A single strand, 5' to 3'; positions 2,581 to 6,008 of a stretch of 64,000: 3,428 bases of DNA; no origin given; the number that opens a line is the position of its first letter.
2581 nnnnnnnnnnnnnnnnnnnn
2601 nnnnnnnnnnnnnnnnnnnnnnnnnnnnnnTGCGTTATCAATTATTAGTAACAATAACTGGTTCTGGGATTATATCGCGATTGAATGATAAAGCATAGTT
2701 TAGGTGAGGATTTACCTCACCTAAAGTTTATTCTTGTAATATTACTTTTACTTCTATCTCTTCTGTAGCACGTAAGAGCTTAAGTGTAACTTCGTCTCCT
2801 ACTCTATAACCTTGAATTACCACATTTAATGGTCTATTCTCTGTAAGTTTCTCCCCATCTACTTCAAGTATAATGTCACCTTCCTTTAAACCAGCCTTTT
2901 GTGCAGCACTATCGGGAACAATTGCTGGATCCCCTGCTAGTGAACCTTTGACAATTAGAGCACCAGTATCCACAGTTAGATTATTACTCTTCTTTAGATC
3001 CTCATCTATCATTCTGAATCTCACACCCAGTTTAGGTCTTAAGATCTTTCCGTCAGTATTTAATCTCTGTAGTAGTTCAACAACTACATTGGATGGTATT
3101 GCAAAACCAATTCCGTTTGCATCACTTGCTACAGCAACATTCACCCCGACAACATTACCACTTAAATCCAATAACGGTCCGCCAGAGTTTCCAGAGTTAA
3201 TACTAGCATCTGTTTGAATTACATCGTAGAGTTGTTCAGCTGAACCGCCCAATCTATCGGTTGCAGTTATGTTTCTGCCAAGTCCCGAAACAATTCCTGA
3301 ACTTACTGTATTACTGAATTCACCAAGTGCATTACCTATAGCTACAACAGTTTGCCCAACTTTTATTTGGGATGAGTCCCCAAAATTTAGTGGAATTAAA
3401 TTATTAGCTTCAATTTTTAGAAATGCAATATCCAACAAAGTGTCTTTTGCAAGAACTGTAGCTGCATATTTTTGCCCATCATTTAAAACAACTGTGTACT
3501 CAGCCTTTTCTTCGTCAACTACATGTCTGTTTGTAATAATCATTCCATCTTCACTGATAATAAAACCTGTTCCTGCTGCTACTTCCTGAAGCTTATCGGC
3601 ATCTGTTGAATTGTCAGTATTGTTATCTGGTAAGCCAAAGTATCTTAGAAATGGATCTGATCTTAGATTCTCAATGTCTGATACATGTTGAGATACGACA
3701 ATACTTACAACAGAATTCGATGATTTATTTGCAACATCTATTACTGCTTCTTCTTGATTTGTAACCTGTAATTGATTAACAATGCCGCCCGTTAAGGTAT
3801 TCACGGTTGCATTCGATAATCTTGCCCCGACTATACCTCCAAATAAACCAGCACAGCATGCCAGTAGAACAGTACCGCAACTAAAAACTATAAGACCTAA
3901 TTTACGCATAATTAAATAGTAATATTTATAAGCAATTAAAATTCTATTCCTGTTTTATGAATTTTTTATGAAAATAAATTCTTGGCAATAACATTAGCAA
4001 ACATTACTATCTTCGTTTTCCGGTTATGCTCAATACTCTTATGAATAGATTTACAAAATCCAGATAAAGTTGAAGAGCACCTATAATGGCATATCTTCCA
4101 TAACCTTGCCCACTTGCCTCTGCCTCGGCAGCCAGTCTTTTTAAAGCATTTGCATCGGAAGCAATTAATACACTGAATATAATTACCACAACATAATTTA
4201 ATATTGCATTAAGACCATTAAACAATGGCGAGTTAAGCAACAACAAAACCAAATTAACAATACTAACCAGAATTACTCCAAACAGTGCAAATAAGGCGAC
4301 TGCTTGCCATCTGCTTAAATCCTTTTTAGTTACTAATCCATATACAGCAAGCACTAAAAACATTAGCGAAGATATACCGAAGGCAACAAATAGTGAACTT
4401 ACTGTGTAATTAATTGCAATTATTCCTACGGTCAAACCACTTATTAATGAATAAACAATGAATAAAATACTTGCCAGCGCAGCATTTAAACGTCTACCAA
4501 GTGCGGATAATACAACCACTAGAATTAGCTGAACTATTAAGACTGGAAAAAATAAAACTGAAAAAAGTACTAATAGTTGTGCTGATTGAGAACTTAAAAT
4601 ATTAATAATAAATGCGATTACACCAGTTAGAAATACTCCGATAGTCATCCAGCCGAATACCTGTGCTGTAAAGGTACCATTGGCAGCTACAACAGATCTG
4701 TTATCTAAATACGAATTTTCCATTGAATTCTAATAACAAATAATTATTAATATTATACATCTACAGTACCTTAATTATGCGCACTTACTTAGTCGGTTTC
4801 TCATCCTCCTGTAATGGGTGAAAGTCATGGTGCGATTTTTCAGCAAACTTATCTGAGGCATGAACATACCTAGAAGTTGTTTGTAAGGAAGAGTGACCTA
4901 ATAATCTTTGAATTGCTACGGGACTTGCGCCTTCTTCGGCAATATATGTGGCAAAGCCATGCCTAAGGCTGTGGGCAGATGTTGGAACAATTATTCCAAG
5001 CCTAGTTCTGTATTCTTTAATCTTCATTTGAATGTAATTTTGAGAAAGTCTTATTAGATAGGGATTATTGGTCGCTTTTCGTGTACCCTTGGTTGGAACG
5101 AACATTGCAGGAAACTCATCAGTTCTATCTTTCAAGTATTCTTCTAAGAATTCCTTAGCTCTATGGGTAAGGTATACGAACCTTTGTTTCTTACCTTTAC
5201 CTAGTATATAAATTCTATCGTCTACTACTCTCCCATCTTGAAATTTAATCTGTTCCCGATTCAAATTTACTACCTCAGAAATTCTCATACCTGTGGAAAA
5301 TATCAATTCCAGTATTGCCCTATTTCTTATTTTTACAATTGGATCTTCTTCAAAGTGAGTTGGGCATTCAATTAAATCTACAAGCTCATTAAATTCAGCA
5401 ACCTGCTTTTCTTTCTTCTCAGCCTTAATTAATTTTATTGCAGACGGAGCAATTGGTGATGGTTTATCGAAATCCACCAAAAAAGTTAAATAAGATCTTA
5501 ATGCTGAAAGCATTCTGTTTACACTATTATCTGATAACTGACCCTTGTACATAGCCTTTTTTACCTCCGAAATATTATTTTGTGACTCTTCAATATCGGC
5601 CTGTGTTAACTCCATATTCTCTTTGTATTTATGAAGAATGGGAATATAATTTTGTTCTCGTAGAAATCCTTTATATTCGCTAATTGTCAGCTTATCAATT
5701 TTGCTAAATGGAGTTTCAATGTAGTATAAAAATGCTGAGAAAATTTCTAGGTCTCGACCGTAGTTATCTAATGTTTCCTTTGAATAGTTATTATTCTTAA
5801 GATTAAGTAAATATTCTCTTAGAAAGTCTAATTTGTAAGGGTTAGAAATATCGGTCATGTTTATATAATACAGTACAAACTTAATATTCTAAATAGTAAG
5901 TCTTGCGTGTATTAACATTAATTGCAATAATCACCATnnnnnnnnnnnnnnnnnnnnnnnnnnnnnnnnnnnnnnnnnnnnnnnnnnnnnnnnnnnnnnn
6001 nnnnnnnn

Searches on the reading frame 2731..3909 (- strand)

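Call 30: search_protein_families(library=pfam, proteins=[window:2731-3909:-], max_evalue=0.00001)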
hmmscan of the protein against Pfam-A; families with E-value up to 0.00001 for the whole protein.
window:2731-3909:- (393 aa): 5 families
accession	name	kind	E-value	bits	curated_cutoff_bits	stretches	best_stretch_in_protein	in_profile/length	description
PF13365.12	Trypsin_2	-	1.8e-35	123.2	27.6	1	113-256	1-144/144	Trypsin-like peptidase domain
PF00089.32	Trypsin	-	1.6e-18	67.8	20.6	1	113-277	27-217/220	Trypsin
PF13180.12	PDZ_2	-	8.3e-13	48.9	27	1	292-390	1-79/80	PDZ domain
PF17820.7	PDZ_6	-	8e-08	32.4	27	1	329-359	4-31/54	PDZ domain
PF00595.29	PDZ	-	8.7e-08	32.9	23.2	1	330-378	32-80/81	PDZ domain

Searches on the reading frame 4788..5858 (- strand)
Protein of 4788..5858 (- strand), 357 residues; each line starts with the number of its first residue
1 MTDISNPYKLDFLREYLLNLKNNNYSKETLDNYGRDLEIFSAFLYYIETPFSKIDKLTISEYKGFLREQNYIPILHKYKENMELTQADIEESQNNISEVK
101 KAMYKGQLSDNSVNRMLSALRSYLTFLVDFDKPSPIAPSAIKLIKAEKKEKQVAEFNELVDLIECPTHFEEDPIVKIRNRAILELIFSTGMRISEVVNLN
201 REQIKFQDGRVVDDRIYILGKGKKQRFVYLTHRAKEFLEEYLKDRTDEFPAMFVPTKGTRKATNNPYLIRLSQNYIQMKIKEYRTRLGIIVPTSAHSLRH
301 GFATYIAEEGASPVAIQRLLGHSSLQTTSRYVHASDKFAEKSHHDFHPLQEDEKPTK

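Call 30: search_protein_families(library=pfam, proteins=[window:4788-5858:-], max_evalue=0.00001)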
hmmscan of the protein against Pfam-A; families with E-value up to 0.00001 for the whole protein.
window:4788-5858:- (357 aa): 2 families
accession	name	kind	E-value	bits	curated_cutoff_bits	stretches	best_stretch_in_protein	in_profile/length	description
PF00589.27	Phage_integrase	-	1.5e-30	106.7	27.1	1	174-336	19-170/172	Phage integrase family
PF02899.23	Phage_int_SAM_1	-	1.2e-09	38.7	22.3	0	93-128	45-80/83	Phage integrase, N-terminal SAM-like domain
